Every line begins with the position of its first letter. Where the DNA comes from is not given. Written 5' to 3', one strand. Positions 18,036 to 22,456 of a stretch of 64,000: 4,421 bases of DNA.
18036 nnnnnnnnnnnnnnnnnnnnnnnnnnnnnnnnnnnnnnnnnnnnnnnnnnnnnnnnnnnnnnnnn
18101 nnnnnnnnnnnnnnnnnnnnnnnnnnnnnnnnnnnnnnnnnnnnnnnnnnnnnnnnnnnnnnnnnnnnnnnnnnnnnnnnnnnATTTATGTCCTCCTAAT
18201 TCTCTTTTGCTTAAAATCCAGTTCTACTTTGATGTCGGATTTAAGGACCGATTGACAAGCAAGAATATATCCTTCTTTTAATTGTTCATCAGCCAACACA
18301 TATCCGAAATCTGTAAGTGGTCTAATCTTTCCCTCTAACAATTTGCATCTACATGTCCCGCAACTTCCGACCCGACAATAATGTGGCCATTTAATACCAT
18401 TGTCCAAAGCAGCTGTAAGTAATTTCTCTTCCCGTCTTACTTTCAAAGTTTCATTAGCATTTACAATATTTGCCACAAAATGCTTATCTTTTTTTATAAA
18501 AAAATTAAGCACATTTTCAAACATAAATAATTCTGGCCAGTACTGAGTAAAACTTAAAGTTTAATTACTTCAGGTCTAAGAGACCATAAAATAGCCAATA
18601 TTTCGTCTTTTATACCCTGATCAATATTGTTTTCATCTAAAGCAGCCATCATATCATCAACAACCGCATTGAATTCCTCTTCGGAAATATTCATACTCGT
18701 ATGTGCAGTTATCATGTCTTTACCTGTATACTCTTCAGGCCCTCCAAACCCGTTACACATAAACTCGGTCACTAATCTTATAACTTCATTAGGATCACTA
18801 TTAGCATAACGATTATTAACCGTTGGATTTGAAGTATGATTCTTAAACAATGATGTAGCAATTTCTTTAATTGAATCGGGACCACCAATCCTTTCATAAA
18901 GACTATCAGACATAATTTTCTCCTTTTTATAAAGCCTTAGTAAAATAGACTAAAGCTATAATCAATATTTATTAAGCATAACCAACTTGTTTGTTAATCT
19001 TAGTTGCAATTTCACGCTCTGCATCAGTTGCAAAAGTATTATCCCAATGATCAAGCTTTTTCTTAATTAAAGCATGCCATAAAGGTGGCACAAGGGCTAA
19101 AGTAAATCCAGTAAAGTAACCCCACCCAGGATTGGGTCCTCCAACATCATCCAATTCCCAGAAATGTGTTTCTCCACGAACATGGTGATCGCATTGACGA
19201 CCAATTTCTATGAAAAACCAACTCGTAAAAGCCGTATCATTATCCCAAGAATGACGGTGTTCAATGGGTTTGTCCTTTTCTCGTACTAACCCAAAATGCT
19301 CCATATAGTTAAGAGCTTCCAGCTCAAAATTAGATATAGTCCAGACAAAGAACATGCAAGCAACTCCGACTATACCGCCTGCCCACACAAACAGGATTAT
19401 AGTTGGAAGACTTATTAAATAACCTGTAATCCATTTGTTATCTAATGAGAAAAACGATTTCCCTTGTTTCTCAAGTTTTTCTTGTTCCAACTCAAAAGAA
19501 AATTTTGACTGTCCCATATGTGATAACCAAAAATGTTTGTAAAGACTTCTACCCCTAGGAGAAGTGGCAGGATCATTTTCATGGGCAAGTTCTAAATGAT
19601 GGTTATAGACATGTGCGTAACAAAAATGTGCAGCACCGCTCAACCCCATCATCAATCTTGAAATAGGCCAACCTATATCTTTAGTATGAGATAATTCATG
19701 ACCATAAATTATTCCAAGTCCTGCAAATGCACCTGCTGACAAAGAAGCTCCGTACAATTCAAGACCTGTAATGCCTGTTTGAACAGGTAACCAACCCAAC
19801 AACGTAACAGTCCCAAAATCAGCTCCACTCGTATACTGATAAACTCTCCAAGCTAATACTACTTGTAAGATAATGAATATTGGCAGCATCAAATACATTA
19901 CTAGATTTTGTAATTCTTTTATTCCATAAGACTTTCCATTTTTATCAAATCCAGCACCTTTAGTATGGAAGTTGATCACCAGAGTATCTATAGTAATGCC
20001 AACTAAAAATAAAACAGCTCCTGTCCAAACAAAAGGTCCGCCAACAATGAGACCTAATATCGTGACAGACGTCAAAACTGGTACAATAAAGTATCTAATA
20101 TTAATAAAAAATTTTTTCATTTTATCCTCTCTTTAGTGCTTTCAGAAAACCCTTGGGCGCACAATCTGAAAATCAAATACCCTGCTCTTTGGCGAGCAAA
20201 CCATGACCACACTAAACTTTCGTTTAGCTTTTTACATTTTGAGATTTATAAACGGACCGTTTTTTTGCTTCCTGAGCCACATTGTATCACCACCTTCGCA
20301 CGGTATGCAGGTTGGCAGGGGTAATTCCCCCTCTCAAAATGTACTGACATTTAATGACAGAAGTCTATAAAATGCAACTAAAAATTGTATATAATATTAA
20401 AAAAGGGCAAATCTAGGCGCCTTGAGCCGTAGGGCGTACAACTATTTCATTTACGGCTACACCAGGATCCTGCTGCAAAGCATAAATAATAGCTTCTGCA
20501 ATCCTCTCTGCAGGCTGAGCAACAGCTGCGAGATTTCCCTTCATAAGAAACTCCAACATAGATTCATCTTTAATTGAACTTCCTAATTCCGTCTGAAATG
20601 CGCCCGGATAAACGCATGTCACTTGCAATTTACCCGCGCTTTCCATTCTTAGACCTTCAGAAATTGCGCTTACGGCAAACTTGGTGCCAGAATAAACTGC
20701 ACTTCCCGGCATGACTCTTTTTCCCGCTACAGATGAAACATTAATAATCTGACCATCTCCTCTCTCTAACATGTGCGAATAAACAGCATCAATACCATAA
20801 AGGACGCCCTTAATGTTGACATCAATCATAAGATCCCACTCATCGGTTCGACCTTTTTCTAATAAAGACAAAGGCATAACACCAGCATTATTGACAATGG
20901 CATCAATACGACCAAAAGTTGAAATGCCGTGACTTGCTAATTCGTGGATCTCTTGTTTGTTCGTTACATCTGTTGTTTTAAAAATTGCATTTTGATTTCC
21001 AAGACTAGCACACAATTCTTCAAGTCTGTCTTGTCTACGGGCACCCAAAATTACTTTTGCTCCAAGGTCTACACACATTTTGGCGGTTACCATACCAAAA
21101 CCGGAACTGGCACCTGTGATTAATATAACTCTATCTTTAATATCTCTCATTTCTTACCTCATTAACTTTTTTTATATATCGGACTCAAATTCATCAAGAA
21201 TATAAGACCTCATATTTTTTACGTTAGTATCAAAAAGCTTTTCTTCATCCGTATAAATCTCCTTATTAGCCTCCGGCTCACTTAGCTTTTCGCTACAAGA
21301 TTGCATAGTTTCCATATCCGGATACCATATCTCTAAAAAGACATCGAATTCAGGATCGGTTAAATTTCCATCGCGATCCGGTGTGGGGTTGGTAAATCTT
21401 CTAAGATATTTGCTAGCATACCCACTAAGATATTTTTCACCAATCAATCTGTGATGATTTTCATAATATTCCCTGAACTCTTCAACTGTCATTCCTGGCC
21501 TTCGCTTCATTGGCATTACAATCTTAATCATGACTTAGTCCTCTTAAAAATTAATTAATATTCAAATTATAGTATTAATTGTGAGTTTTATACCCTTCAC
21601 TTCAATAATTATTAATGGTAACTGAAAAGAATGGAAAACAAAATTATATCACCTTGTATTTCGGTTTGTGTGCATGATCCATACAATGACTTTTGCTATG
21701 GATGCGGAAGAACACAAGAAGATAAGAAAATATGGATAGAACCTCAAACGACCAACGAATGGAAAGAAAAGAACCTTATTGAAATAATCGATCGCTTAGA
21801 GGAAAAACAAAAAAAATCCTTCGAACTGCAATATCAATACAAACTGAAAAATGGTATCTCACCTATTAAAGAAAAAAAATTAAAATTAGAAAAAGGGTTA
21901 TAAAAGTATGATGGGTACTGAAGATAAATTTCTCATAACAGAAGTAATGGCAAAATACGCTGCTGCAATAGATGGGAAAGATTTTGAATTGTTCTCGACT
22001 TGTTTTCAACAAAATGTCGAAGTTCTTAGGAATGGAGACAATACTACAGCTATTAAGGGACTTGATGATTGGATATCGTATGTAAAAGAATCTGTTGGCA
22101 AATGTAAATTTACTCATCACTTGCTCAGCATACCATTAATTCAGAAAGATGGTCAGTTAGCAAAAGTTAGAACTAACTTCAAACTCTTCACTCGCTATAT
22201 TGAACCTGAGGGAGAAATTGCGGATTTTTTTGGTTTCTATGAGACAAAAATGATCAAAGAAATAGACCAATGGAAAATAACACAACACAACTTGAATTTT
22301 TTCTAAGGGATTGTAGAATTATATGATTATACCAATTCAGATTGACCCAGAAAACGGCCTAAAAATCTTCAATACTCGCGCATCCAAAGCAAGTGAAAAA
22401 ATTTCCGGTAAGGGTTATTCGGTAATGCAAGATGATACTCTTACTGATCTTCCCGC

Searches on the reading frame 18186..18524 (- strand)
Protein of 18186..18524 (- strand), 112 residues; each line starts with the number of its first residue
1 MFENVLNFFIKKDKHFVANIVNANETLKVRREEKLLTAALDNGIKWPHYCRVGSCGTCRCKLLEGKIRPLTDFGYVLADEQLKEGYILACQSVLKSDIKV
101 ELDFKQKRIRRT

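Call 4: search_protein_families(library=pfam, proteins=[window:18186-18524:-])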
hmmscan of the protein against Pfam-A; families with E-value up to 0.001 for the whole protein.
window:18186-18524:- (112 aa): 1 family
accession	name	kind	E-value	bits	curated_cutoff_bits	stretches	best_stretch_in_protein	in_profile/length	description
PF00111.32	Fer2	-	3.2e-17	62.7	21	1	24-94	7-76/77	2Fe-2S iron-sulfur cluster binding domain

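Call 5: search_protein_families(library=ncbifam, proteins=[window:18186-18524:-], max_evalue=0.01)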
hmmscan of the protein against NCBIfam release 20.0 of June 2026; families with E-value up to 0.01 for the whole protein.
window:18186-18524:- (112 aa): 13 families
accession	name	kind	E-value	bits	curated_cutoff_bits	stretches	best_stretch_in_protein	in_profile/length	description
TIGR02008.1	fdx_plant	subfamily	5.4e-15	54.9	81.15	1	22-102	12-90/97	ferredoxin [2Fe-2S]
TIGR02160.1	PA_CoA_Oxy5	hypoth_equivalog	6.3e-15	54.8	420.8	1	27-100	277-347/352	1,2-phenylacetyl-CoA epoxidase subunit PaaE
NF058606.1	GlBtMonoRdsGbcB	equivalog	1.2e-14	54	500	1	12-101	274-361/362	glycine betaine monooxygenase reductase subunit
NF041393.1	Frdxn_Halo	equivalog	3.7e-14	52.7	150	1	25-100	38-111/128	ferredoxin Fer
NF040810.1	BenC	equivalog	3.1e-13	49.6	430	1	27-105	15-94/333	benzoate 1,2-dioxygenase electron transfer component BenC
NF045803.1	MethMoxFADbindMmoC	equivalog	1.2e-12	47.3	500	1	26-110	15-99/343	aromatic/alkene monooxygenase hydroxylase FAD-binding subunit MmoC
NF004317.0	PRK05713.1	equivalog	7.2e-12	45.2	338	1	20-102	4-84/312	iron-sulfur-binding ferredoxin reductase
NF008822.0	PRK11872.1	equivalog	9.2e-12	44.6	402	1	27-106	17-96/341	anthranilate 1,2-dioxygenase electron transfer component AntC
NF040756.1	corr_regen_AcsV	exception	2.2e-11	42.9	800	1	22-106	6-89/632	corrinoid activation/regeneration protein AcsV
TIGR01941.1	nqrF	equivalog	7.1e-10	38.4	295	1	22-104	39-122/405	NADH:ubiquinone reductase (Na(+)-transporting) subunit F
NF007964.0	PRK10684.1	equivalog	8.6e-10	38.1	383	1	19-100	253-332/333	NADH oxidoreductase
NF007985.1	PRK10713.1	equivalog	1.3e-09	37.4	75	1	24-102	7-81/81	class I ribonucleotide reductase maintenance protein YfaE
TIGR02007.1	fdx_isc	equivalog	0.0092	16.1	132.1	0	25-66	16-58/110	ISC system 2Fe-2S type ferredoxin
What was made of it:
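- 18186..18524 (-): Plant-type [2Fe-2S] ferredoxin and the only small electron carrier near the locus. It is the last gene of the alkB-like/globin operon, so it could serve the Rieske enzymes only in trans. NCBIfam matches the ferredoxin domains of GbcB, BenC and PaaE (calls 4, 5).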

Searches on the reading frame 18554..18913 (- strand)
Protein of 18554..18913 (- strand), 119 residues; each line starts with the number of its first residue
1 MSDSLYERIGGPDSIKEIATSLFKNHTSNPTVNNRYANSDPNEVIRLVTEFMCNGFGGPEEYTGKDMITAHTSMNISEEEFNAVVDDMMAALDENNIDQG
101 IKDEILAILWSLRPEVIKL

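Call 4: search_protein_families(library=pfam, proteins=[window:18554-18913:-])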
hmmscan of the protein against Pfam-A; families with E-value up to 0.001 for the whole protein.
window:18554-18913:- (119 aa): 1 family
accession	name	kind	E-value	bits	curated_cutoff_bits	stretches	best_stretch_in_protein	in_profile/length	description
PF01152.27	Bac_globin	-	9.4e-15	55.3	21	1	4-114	1-117/121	Bacterial-like globin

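Call 5: search_protein_families(library=ncbifam, proteins=[window:18554-18913:-], max_evalue=0.01)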
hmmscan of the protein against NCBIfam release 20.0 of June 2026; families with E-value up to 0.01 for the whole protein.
window:18554-18913:- (119 aa): 0 families

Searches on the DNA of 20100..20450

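Call 68: search_rna_families(source=window, start=20100, end=20450, threshold=evalue, max_evalue=0.01, show_alignments=1)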
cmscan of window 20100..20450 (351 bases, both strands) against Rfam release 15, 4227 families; matches with E-value up to 0.01: 1.
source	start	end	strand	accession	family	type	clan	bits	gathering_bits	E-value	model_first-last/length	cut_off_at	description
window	20251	20347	-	RF01725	SAM-I-IV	Cis-reg; riboswitch;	CL00012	51.1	41.1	1.1e-07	1-99/99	no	SAM-I/IV (S-adenosyl methionine) riboswitch aptamer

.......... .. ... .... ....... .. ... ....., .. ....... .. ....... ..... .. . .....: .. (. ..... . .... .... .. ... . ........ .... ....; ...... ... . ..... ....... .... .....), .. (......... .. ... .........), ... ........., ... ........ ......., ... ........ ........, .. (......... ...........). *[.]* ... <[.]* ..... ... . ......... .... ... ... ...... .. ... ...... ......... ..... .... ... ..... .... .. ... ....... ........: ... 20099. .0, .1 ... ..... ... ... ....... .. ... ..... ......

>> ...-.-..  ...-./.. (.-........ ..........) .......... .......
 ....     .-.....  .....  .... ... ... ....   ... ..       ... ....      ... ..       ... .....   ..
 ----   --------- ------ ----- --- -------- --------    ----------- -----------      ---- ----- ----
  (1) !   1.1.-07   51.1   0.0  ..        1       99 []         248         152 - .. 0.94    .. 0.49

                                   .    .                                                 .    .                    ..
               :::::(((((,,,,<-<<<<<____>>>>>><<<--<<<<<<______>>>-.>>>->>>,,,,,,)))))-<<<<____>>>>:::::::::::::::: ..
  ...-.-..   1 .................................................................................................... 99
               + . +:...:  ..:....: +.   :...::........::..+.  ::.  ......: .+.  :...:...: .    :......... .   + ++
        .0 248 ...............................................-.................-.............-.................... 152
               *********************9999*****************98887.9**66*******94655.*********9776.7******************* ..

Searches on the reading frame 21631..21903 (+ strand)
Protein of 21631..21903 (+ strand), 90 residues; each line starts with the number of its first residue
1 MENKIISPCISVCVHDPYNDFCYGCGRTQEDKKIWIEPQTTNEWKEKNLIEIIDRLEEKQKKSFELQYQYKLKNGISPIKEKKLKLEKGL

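Call 28: search_protein_families(library=pfam, proteins=[window:21631-21903:+], max_evalue=1)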
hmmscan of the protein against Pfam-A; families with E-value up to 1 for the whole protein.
window:21631-21903:+ (90 aa): 1 family
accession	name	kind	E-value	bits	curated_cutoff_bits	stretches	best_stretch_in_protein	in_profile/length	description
PF06945.18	DUF1289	-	7.9e-10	38.9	27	1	7-51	1-42/47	Protein of unknown function (DUF1289)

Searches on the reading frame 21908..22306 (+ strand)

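Call 28: search_protein_families(library=pfam, proteins=[window:21908-22306:+], max_evalue=1)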
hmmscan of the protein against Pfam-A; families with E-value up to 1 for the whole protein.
window:21908-22306:+ (132 aa): 5 families
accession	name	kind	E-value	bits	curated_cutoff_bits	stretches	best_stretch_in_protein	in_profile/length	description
PF13577.12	SnoaL_4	-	2.1e-15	57.3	24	1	9-125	8-123/126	SnoaL-like domain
PF13474.12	SnoaL_3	-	0.00099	19.9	22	1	10-128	1-115/121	SnoaL-like domain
PF12893.14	Lumazine_bd_2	-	0.021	16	22.1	1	8-97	4-94/116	Putative lumazine-binding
PF12680.13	SnoaL_2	-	0.05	14.6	27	1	16-92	3-74/102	SnoaL-like domain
PF08332.16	CaMKII_AD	-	0.13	12.8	22.1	1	10-126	5-121/128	Calcium/calmodulin dependent protein kinase II association domain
